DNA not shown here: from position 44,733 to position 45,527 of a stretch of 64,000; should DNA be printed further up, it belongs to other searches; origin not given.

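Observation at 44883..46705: Candidate undescribed two-gene defense module: OLD/ABC-type ATPase overlapping a PIN-like nuclease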

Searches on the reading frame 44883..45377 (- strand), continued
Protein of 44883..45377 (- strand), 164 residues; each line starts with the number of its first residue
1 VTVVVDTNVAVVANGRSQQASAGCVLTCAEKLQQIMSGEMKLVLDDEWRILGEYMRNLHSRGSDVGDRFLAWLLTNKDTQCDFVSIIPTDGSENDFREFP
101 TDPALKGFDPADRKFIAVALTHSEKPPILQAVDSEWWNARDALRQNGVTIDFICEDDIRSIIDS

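Call 61: search_protein_families(library=padloc, alignment_id=A4, max_evalue=1e-10)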
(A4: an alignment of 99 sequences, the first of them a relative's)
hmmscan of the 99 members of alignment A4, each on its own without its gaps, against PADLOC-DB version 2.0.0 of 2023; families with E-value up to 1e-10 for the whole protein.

A. member 1, L097:5136-5903:+ (256 aa): 0 families

B. families by the number of members that match (of 99 scanned): 266 families (the first 25 are shown)
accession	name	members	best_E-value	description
PDLC04134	mad2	5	9.5e-62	mads_2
PDLC00660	HmaB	2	0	DNA-adenine methylase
PDLC00661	HmaB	2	0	DNA-adenine methylase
PDLC04148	HEC-03B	2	7.2e-129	-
PDLC04178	HEC-01A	2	3.2e-96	-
PDLC03878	NsnB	2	3.9e-57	-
PDLC04175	HEC-01A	2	2.4e-54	-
PDLC04177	HEC-01A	2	2e-51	-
PDLC04707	PDC-M55A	2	2.4e-49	-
PDLC04180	HEC-01A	2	1.7e-43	-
PDLC02980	AriA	2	1.5e-38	-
PDLC04179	HEC-01A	2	1.3e-37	-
PDLC02919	HEAT-ARM_XIII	2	1.7e-35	-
PDLC02335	AbiLi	2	2.3e-34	AbiLi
PDLC04391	PDC-M07A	2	2.9e-32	-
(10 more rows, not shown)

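Call 74: search_protein_families(library=pfam, proteins=[P0267, L143:8414-9223:+, L143:6991-7881:+, L143:6586-7665:-, L070:8654-10576:+], max_evalue=0.001)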
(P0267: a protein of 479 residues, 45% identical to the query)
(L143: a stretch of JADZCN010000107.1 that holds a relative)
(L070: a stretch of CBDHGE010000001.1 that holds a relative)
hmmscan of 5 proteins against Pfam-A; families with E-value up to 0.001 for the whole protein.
P0267 (479 aa): 2 families
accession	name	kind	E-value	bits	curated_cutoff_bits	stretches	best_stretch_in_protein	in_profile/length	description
PF13304.12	AAA_21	-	6.4e-12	46.6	27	1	163-239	227-303/304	AAA domain, putative AbiEii toxin, Type IV TA system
PF13175.12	AAA_15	-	1.4e-09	38.5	32.1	1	167-238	294-373/374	AAA ATPase domain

L143:8414-9223:+ (270 aa): 1 family
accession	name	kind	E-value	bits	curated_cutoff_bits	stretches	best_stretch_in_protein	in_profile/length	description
PF09414.15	RNA_ligase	-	1e-33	117.4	27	1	74-236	2-170/171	RNA ligase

L143:6991-7881:+ (297 aa): 4 families
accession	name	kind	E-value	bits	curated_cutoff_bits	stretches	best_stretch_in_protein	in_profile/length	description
PF00665.32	rve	-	3e-26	92.1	32.6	1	128-227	2-101/102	Integrase core domain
PF13276.12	HTH_21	-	1.5e-19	70.4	28.1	1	47-103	2-59/60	HTH-like domain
PF13683.12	rve_3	-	3.9e-10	39.8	26.5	1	217-283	2-67/67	Integrase core domain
PF13333.12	rve_2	-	0.00051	20.6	22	1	235-289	1-54/56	Integrase core domain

L143:6586-7665:- (360 aa): 0 families

L070:8654-10576:+ (641 aa): 2 families
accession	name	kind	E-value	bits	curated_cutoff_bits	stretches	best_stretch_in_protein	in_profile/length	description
PF20581.3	DUF6785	-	2.1e-170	568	25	1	16-511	1-498/498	Family of unknown function (DUF6785)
PF20580.3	DUF6784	-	1.5e-28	99.3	26.4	1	540-638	2-99/101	Domain of unknown function (DUF6784)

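Call 78: fold_search(model_id=the predicted structure, library=viral)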
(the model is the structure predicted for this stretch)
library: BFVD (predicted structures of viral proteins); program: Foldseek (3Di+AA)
matches with E <= 10: 209; with E <= 0.001: 0
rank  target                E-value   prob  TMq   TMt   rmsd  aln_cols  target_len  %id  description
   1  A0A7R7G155            4.5e-03  0.99  0.41  0.19   6.3       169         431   14  (no name in the UniProt tables at hand)
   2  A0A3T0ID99            2.9e-02  0.66  0.35  0.38   6.9       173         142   12  (no name in the UniProt tables at hand)
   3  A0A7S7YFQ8            4.2e-02  0.90  0.42  0.27   6.4       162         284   15  PIN domain-containing protein [Medusavirus stheno T3]
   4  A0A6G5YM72            5.0e-02  0.89  0.44  0.21   7.2       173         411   12  (no name in the UniProt tables at hand)
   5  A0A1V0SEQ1            6.7e-02  0.28  0.26  0.20  10.4       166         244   13  Phosphoribosyl transferase domain protein [Hokovirus HKV1]
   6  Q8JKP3                7.1e-02  0.54  0.36  0.12   9.3       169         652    9  Orf68 [Heliothis zea nudivirus 1]
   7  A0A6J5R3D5            1.1e-01  0.54  0.37  0.39   6.6       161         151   12  HAD_like domain containing protein [uncultured Caudovirales phage]
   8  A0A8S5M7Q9            3.7e-01  0.18  0.37  0.21  12.4       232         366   14  PIN like domain [Siphoviridae sp. ctPAi1]
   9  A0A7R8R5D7            3.9e-01  0.18  0.33  0.29   9.2       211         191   12  Phi92_gp047 [Klebsiella phage vB_KvM-Eowyn]
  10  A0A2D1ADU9            4.1e-01  0.16  0.30  0.32   7.9       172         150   16  Uncharacterized protein [Rhodococcus phage Trina]
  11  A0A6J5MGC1            4.4e-01  0.18  0.30  0.34   8.7       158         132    9  Uncharacterized protein [uncultured Caudovirales phage]
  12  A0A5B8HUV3            4.4e-01  0.14  0.30  0.26   9.4       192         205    9  Haloacid dehalogenase-like hydrolase [Mimiviridae sp. ChoanoV1]
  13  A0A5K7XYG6            4.6e-01  0.15  0.28  0.22   9.0       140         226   11  Uncharacterized protein [Abalone asfa-like virus]
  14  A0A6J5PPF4            4.9e-01  0.18  0.30  0.32   8.8       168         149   11  Uncharacterized protein [uncultured Caudovirales phage]
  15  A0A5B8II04            6.2e-01  0.25  0.35  0.15   7.3       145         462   14  ribonuclease P [Mimiviridae sp. ChoanoV1]
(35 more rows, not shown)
